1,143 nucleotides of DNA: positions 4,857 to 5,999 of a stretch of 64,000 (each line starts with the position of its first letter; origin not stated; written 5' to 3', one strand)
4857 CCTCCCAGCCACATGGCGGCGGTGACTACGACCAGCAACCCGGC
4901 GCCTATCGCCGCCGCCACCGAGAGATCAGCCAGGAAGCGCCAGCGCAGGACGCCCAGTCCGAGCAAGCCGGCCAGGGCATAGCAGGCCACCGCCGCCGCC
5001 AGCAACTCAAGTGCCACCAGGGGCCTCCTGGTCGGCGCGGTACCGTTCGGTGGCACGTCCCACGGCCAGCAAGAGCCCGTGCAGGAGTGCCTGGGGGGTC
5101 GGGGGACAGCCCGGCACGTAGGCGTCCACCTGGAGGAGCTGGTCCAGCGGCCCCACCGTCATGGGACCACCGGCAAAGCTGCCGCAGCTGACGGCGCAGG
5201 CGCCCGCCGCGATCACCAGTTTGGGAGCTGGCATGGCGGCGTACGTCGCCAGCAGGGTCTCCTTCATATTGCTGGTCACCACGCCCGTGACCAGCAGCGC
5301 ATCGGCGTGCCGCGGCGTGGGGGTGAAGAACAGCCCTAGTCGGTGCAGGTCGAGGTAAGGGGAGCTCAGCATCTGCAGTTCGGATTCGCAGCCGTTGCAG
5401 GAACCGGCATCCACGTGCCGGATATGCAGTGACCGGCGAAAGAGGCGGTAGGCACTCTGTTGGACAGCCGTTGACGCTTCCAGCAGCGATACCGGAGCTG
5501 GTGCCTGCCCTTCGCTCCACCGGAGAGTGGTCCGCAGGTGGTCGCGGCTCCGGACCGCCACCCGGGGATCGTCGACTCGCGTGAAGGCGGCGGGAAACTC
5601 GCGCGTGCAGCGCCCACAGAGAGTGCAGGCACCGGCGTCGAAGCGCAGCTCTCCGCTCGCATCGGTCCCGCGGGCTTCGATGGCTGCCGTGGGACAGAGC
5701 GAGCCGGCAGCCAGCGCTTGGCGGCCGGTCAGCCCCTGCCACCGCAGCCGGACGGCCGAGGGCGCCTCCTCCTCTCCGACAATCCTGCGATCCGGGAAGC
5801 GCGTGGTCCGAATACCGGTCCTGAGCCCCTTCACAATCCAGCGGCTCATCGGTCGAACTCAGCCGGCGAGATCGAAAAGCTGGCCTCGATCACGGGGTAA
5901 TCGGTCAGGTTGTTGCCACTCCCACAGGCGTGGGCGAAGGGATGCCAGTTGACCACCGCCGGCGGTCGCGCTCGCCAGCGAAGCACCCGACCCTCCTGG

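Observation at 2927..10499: Hydrogenase-like (Ehr-type) six-gene membrane complex whose large subunit has lost all Ni-Fe cysteine ligands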

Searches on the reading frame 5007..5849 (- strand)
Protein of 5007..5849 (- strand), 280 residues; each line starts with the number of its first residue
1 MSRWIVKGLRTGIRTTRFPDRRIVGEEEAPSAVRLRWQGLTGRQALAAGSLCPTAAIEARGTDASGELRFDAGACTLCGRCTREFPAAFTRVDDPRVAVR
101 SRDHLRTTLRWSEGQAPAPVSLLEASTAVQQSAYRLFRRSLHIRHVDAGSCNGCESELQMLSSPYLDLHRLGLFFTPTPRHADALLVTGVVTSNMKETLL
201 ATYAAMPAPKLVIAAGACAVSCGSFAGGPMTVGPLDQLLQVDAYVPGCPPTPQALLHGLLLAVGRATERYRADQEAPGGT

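Call 5: search_protein_families(library=pfam, proteins=[window:5007-5849:-], max_evalue=0.01)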
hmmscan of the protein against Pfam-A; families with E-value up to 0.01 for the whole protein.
window:5007-5849:- (280 aa): 3 families
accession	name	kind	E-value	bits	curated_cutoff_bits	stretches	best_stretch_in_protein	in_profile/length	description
PF01058.29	Oxidored_q6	-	3.8e-27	95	27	1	151-260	1-126/128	NADH ubiquinone oxidoreductase, 20 Kd subunit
PF12838.12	Fer4_7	-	0.0024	18.7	27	0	52-83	12-46/52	4Fe-4S dicluster domain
PF13370.11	Fer4_13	-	0.0092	17.1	24.5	0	71-99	2-31/58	4Fe-4S single cluster domain of Ferredoxin I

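Call 6: search_protein_families(library=ncbifam, proteins=[window:5007-5849:-], max_evalue=0.01)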
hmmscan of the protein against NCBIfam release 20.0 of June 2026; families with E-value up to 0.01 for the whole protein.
window:5007-5849:- (280 aa): 17 families
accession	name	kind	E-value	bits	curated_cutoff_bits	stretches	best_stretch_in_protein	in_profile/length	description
NF005012.1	PRK06411.1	subfamily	5.3e-31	107.4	116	1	152-261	44-153/166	NADH-quinone oxidoreductase subunit NuoB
TIGR01957.1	nuoB_fam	subfamily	3.5e-27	95.1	142.7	1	152-261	27-137/145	NADH-quinone oxidoreductase subunit B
NF011394.0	PRK14819.1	equivalog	1.5e-25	90.3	312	1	153-260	42-150/264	NADH-quinone oxidoreductase subunit B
NF011391.0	PRK14816.1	equivalog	2.9e-23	82.5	283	1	148-260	60-171/196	NADH-quinone oxidoreductase subunit B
NF011393.0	PRK14818.1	equivalog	9.6e-23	80.6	255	1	153-260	42-149/173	NADH dehydrogenase subunit B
NF011388.0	PRK14813.1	equivalog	3.3e-21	76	294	1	154-260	40-147/189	NADH dehydrogenase subunit B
NF011390.0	PRK14815.1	equivalog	8.1e-21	74.1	281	1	153-261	44-152/183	NADH dehydrogenase subunit B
NF011395.0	PRK14820.1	equivalog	2e-20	73.3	263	1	148-260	41-151/180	NADH-quinone oxidoreductase subunit B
NF009808.0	PRK13292.1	equivalog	2.7e-20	71.9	1156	1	157-263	40-146/791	NADH-quinone oxidoreductase subunit B/C/D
NF011389.0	PRK14814.1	equivalog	1.4e-18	67.4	285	1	166-260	57-151/186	NADH dehydrogenase subunit B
NF011392.0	PRK14817.1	equivalog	1.7e-18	66.9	271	1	153-262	47-156/182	NADH-quinone oxidoreductase subunit B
TIGR03294.1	FrhG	equivalog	2.5e-05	24.1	245.5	1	182-263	51-141/228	coenzyme F420 hydrogenase subunit gamma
NF045875.1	F420_non_VhuG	exception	7.6e-05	22.1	450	0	232-256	133-157/286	F420-non-reducing hydrogenase subunit VhuG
NF009053.0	PRK12387.1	subfamily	0.00037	20.3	204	1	47-103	45-104/180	formate hydrogenlyase complex iron-sulfur subunit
NF045874.1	Vhu_polyferre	exception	0.0013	17.6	600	1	44-94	34-80/381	F420-non-reducing hydrogenase associated-polyferredoxin VhuB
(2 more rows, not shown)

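Call 21: search_solved_structures(query=window:5007-5849:-, max_evalue=0.01, show_alignments=4)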
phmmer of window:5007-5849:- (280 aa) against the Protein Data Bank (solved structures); distinct sequences matched with E-value up to 0.01: 50.
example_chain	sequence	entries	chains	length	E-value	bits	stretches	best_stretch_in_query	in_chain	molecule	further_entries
6cfw_J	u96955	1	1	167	6.8e-35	124.1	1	136-271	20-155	Probable membrane-bound hydrogenase subunit mbhJ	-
7z0s_G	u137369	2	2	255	1.2e-34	123.3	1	116-272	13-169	Formate hydrogenlyase subunit 7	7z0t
9f5x_F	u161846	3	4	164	1.5e-22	83.6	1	154-261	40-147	NADH:ubiquinone oxidoreductase subunit 10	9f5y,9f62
7ar7_B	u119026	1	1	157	1.6e-22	83.5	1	154-262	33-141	NADH dehydrogenase [ubiquinone] iron-sulfur protein 7, mitochondrial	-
9cwt_C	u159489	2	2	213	1.7e-22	83.5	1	108-269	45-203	NADH dehydrogenase [ubiquinone] iron-sulfur protein 7, mitochondrial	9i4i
9ti4_E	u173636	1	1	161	2.4e-22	82.9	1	153-269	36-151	NADH dehydrogenase [ubiquinone] iron-sulfur protein 7, mitochondrial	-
5xtb_C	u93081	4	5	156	2.7e-22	82.8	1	154-269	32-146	NADH dehydrogenase [ubiquinone] iron-sulfur protein 7, mitochondrial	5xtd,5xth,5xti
7v2c_C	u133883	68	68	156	2.8e-22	82.7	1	154-262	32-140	NADH dehydrogenase [ubiquinone] iron-sulfur protein 7,mitochondrial | NADH dehydrogenase [ubiquinone] iron-sulfur protein 7, mitochondrial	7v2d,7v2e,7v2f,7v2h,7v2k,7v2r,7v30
7a23_E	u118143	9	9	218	2.9e-22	82.7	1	154-262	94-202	PSST | NADH dehydrogenase [ubiquinone] iron-sulfur protein 7, mitochondrial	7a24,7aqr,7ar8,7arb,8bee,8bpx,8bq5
6x89_S7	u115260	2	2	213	2.9e-22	82.7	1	154-262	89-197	NADH dehydrogenase [ubiquinone] iron-sulfur protein 7, mitochondrial | NDUS7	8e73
7zeb_6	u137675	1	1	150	3.1e-22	82.6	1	154-262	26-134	NADH dehydrogenase [ubiquinone] iron-sulfur protein 7, mitochondrial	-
6g2j_B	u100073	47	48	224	3.3e-22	82.5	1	154-261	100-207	NADH dehydrogenase [ubiquinone] iron-sulfur protein 7, mitochondrial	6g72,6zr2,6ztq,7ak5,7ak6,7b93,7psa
5lc5_B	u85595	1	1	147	3.3e-22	82.5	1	154-261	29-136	NADH dehydrogenase [ubiquinone] iron-sulfur protein 7, mitochondrial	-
9w2u_B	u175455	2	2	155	3.4e-22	82.4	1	154-262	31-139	NADH dehydrogenase [ubiquinone] iron-sulfur protein 7, mitochondrial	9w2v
7zd6_6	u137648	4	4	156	3.5e-22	82.4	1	154-262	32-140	NADH dehydrogenase [ubiquinone] iron-sulfur protein 7, mitochondrial | Complex I-20kD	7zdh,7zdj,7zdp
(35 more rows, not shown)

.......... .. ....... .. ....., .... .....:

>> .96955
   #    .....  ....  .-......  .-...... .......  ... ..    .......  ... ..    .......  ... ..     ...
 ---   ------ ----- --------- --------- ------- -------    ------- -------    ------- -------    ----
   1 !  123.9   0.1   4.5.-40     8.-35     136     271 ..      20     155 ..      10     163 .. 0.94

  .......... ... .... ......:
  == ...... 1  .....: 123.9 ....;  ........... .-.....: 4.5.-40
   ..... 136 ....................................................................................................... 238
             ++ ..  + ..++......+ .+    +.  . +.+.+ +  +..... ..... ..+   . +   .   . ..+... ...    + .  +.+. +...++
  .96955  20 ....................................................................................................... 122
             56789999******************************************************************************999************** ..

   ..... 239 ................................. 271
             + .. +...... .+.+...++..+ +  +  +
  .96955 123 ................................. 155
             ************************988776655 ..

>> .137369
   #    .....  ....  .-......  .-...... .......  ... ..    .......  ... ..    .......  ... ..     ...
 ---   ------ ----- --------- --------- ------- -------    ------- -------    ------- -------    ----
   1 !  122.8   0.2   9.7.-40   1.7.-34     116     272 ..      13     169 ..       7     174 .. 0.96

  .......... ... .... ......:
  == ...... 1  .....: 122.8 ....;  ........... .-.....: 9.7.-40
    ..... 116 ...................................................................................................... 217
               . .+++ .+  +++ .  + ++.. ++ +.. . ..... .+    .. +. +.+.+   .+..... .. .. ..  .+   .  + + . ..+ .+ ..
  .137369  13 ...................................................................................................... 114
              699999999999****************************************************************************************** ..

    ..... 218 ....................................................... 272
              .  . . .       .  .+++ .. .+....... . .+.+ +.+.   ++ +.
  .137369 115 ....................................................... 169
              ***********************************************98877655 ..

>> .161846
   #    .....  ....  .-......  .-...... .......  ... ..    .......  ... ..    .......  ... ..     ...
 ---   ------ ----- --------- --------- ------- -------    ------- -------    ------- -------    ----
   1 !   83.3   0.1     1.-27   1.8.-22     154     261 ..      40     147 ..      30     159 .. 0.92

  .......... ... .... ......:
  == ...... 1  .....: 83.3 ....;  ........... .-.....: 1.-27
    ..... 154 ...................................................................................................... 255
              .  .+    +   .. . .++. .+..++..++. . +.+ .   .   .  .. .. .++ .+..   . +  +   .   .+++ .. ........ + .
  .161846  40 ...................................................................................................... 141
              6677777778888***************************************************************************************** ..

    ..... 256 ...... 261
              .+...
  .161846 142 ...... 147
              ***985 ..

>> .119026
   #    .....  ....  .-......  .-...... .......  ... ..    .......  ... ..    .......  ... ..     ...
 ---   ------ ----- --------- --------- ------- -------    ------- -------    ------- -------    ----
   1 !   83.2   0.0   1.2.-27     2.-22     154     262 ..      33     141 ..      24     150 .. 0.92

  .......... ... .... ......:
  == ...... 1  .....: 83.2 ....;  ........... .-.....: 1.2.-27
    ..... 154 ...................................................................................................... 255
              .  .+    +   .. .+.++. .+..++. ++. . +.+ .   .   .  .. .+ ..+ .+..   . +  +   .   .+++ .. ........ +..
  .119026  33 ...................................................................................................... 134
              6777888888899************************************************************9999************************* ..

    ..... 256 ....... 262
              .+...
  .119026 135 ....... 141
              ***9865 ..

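Call 47: find_homologous_proteins(query=window:5007-5849:-, max_evalue=1e-10)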
Query window:5007-5849:- (280 aa): 7963 proteins with E <= 1e-10 among 8000 candidates; the best 120 are listed.
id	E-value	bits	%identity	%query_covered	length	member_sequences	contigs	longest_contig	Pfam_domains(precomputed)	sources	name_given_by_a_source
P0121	1.6e-183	626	100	100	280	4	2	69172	PF01058.30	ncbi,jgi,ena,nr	ncbi:MAG TPA: hypothetical protein VNF24_09540 [Candidatus Acidoferrales bacterium]|nr:hypothetical 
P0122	1.8e-152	525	84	100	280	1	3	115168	PF01058.30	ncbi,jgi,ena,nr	ncbi:MAG TPA: hypothetical protein VNH38_04450 [Candidatus Dormibacteraeota bacterium]|nr:hypothetic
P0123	3.7e-149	514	84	98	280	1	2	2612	PF01058.30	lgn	-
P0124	7.2e-149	513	81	100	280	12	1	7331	PF01058.30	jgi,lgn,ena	-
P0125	5.8e-147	506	81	100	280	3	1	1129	PF01058.30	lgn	-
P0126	8.7e-146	503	81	98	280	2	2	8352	PF01058.30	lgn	-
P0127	2.8e-145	501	80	100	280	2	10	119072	PF01058.30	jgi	jgi:formate hydrogenlyase subunit 7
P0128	4.1e-145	500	80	100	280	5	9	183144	PF01058.30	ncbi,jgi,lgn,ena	jgi:Ni,Fe-hydrogenase III small subunit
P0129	2.6e-144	498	79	100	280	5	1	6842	PF01058.30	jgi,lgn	-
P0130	7.5e-144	496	81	97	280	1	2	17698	PF01058.30,PF13370.12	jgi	jgi:Ni,Fe-hydrogenase III small subunit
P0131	1.2e-141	489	78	100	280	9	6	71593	PF01058.30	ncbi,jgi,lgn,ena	jgi:Ni,Fe-hydrogenase III small subunit/ferredoxin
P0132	3.1e-140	484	77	100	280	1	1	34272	PF01058.30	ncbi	ncbi:MAG: NADH:ubiquinone oxidoreductase [Candidatus Dormiibacterota bacterium]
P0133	3.0e-139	481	78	100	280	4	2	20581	PF01058.30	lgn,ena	-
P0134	3.2e-135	468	75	100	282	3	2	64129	PF01058.30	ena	-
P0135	5.8e-135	467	75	99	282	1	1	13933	PF01058.30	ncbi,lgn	ncbi:MAG TPA: NADH-quinone oxidoreductase subunit B family protein [Candidatus Dormibacteraeota bact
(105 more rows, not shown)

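Call 57: predict_structure(alignment_id=A3)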
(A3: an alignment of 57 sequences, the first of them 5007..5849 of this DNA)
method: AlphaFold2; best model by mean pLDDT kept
length: 280 residues; sequences in the alignment: 57
mean_pLDDT: 86.7   pTM: 0.57
mean pLDDT of the five models: 86.7, 82.7, 81.8, 78.3, 72.0
residues with pLDDT >= 90: 149; 70-90: 96; 50-70: 34; < 50: 1
segments of 3 or more residues with pLDDT < 50: none
pLDDT, mean of each block of 10 residues (from residue 1): 71 68 67 94 97 97 97 96 97 86 92 90 76 69 88 82 79 92 94 94 93 93 91 92 91 91 84 67
secondary structure, 60 per line:
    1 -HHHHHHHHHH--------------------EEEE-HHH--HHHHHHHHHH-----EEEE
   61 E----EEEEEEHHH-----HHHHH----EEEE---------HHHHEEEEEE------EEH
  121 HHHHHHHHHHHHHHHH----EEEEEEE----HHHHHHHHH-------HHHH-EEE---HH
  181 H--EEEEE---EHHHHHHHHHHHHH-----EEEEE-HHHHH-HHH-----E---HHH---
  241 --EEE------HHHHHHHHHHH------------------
elements in order: H2-11 E32-35 H42-51 E57-61 E66-71 H80-84 E89-92 H102-105 E106-111 H120-136 E141-147 H152-160 H168-171 E173-175 E184-188 H193-205 E211-215 H217-221 E243-245 H252-262

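Call 59: fold_search(model_id=the predicted structure, library=pdb)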
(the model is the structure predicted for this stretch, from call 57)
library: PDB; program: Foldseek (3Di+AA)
matches with E <= 10: 828; with E <= 0.001: 116
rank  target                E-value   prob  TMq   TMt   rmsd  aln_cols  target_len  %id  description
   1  7z0t_G                1.9e-15  1.00  0.51  0.57   4.9       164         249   39  Structure of the Escherichia coli formate hydrogenlyase complex (aerobic preparation, composite structure) (released 2022-09-28)
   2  7z0s_G                3.1e-14  1.00  0.51  0.57   4.7       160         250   39  Structure of the Escherichia coli formate hydrogenlyase complex (anaerobic preparation, without formate dehydrogenase  (released 2022-09-28)
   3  6cfw_J                6.2e-14  1.00  0.45  0.86   1.2       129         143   46  cryoEM structure of a respiratory membrane-bound hydrogenase (released 2018-05-23)
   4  7zeb_6                8.0e-14  1.00  0.44  0.79   2.8       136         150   32  Complex I from Ovis aries at pH9, Closed state (released 2022-09-21)
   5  7arc_B                9.0e-14  1.00  0.43  0.76   3.9       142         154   32  Cryo-EM structure of Polytomella Complex-I (peripheral arm) (released 2021-12-08)
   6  8om1_B                1.2e-13  1.00  0.44  0.76   4.3       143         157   32  Mitochondrial complex I from Mus musculus in the active state (released 2023-08-09)
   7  7r43_B                1.4e-13  1.00  0.45  0.79   3.2       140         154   32  Bovine complex I in the presence of IM1761092, active class iii (Composite map) (released 2023-02-08)
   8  9iho_B                1.6e-13  1.00  0.43  0.67   4.4       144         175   32  Open state without NUQM and without flavoprotein (classification state 4) of Pichia pastoris mitochondrial complex I i (released 2025-10-15)
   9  9f5x_F                2.4e-13  1.00  0.44  0.76   4.4       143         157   34  Structure of the Chlamydomonas reinhardtii respiratory supercomplex I1 III2 IV2 (released 2025-03-12)
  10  9smf_B                2.9e-13  1.00  0.45  0.77   3.3       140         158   32  Reduced bovine complex I in lipid nanodisc, NADH-active-Q10 (released 2026-03-18)
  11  6zr2_B                3.3e-13  1.00  0.44  0.76   3.6       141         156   34  Cryo-EM structure of respiratory complex I in the active state from Mus musculus at 3.1 A (released 2020-10-21)
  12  9i4i_E                4.3e-13  1.00  0.44  0.76   3.3       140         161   31  High resolution Cryo-EM structure of human complex I in mitochondria (released 2025-11-12)
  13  7zm7_K                5.2e-13  1.00  0.44  0.67   3.9       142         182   33  CryoEM structure of mitochondrial complex I from Chaetomium thermophilum (inhibited by DDM) (released 2022-11-30)
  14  5gpn_a                5.2e-13  1.00  0.44  0.82   3.7       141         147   32  Architecture of mammalian respirasome (released 2017-04-05)
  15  8qby_B                5.5e-13  1.00  0.44  0.81   3.0       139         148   34  Respiratory complex I from Paracoccus denitrificans in MSP2N2 nanodiscs (released 2024-09-11)
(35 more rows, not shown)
